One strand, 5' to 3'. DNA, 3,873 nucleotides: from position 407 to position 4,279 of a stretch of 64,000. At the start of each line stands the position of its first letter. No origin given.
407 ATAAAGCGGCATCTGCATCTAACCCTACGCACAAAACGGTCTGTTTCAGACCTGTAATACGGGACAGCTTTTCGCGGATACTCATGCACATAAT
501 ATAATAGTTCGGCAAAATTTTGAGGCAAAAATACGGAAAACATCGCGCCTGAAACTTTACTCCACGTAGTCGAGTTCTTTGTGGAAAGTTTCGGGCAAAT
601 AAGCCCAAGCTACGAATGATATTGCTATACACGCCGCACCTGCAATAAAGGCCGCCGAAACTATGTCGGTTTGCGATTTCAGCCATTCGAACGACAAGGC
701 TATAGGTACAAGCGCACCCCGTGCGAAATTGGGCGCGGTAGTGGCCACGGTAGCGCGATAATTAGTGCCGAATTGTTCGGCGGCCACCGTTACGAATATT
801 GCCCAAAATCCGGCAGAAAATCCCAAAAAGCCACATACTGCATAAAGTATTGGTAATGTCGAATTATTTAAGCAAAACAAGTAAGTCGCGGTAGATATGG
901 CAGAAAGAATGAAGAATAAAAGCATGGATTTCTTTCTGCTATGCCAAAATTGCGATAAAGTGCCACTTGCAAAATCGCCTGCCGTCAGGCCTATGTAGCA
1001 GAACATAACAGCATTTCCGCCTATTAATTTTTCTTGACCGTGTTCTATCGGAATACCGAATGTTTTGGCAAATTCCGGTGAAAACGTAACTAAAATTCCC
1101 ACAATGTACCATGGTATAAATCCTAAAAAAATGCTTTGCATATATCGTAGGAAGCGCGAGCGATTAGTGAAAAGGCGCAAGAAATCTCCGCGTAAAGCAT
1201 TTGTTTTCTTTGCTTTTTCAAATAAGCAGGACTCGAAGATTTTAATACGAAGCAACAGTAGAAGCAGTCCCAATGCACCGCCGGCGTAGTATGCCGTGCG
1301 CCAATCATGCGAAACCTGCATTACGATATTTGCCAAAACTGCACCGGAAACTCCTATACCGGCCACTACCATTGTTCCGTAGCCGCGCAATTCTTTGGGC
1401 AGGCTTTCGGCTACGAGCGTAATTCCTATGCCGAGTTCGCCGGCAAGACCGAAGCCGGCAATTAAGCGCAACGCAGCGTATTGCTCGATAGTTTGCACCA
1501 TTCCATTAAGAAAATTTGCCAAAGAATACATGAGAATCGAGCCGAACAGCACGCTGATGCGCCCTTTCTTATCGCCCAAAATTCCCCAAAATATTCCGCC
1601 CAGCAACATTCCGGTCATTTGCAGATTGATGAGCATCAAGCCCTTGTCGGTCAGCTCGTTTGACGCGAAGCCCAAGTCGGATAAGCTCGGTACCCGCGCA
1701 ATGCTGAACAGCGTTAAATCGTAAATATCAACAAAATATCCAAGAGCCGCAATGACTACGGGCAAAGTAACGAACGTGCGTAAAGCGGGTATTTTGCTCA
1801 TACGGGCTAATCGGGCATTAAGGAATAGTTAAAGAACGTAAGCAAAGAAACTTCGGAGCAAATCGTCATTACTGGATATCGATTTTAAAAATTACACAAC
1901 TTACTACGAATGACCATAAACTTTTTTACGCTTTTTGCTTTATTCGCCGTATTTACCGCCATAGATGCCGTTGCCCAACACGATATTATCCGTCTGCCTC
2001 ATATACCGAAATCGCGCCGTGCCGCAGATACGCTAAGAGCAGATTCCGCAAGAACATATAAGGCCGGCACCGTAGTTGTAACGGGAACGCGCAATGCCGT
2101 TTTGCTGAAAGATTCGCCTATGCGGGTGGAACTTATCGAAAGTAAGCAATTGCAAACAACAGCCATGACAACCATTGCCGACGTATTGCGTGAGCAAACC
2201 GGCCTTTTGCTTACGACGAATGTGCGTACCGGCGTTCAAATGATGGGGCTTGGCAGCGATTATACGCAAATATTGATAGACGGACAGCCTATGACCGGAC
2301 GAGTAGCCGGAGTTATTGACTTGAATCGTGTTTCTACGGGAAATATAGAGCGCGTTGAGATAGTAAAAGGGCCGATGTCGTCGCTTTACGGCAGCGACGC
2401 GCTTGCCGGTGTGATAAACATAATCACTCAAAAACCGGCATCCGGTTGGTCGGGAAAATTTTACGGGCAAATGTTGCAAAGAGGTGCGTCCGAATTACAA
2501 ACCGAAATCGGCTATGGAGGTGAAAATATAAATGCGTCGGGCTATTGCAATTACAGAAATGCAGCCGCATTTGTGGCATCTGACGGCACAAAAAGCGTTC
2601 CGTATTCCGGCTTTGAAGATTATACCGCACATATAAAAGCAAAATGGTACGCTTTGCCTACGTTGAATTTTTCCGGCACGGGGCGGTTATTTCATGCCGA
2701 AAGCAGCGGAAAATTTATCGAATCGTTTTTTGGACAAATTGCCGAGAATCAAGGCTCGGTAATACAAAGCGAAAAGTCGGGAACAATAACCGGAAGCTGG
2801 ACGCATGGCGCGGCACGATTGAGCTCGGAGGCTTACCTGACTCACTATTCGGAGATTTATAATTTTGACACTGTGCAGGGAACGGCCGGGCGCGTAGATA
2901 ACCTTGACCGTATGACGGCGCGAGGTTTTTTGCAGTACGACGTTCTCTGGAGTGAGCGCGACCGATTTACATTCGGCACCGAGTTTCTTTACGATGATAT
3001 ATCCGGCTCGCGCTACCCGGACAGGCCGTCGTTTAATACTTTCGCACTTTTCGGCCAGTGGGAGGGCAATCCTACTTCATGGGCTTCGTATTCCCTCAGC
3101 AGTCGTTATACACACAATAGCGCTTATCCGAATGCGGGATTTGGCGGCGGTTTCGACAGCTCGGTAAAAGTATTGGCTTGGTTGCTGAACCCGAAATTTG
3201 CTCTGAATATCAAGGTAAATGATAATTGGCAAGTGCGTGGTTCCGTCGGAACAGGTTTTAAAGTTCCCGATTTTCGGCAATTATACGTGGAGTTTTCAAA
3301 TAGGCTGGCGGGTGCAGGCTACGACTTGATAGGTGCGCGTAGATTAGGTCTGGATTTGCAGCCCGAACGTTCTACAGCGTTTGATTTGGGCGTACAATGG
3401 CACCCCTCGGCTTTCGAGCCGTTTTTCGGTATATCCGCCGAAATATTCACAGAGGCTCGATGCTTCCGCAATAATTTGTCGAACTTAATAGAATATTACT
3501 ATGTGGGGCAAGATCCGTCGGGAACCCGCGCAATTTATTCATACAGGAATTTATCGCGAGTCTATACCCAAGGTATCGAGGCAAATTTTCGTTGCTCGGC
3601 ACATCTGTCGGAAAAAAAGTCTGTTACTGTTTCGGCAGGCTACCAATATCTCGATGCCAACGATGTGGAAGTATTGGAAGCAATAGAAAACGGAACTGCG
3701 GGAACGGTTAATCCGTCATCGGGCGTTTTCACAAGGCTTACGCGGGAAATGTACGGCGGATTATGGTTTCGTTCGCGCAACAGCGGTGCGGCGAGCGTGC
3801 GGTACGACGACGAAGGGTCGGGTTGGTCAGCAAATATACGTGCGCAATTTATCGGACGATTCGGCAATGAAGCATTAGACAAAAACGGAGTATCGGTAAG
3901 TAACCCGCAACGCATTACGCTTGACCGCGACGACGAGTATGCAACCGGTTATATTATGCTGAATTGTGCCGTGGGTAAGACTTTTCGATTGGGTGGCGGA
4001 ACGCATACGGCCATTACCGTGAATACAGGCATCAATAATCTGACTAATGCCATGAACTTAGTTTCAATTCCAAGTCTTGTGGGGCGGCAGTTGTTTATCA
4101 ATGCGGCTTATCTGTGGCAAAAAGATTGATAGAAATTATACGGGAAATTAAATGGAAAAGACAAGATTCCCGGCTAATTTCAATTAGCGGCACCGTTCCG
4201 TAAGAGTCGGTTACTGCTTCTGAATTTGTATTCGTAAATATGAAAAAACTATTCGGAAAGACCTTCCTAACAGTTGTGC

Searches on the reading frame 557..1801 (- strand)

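Call 53: search_protein_families(library=pfam, proteins=[window:557-1801:-], max_evalue=0.00001)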
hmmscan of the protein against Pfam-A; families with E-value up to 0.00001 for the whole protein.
window:557-1801:- (414 aa): 2 families
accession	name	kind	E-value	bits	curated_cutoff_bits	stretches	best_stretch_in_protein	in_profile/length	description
PF07690.21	MFS_1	-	2.1e-26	93.1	33.4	1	19-354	2-333/347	Major Facilitator Superfamily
PF00083.30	Sugar_tr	-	1.8e-15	57.2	22.3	1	16-199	3-204/452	Sugar (and other) transporter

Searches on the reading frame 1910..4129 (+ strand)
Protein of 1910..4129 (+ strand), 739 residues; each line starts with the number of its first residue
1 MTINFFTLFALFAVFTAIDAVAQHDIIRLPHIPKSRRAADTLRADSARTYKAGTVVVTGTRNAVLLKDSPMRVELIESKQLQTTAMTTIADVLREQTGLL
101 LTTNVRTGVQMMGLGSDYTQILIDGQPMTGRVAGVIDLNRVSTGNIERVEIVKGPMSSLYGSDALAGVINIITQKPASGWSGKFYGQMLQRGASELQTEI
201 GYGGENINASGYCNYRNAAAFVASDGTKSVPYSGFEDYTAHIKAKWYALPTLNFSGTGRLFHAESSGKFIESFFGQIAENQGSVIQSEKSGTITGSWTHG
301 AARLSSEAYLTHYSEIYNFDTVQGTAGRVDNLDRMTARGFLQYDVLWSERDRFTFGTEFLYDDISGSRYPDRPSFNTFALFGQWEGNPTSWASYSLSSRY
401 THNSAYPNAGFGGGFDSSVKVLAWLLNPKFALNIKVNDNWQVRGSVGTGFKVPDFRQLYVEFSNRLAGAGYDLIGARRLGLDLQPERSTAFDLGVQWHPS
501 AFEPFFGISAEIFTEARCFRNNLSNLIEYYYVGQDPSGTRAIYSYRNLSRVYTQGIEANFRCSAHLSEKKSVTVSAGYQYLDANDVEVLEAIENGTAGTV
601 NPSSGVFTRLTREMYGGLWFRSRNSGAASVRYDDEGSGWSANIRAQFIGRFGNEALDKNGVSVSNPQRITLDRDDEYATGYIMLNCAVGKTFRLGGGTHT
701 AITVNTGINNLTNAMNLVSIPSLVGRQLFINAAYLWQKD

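Call 53: search_protein_families(library=pfam, proteins=[window:1910-4129:+], max_evalue=0.00001)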
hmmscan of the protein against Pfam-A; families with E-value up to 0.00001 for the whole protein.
window:1910-4129:+ (739 aa): 2 families
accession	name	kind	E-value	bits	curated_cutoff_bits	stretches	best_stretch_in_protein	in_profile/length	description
PF00593.30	TonB_dep_Rec_b-barrel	-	9.4e-28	98.7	27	1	297-711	69-436/436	TonB dependent receptor-like, beta-barrel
PF07715.20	Plug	-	1.3e-20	74.4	23.9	1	67-168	3-107/107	TonB-dependent Receptor Plug Domain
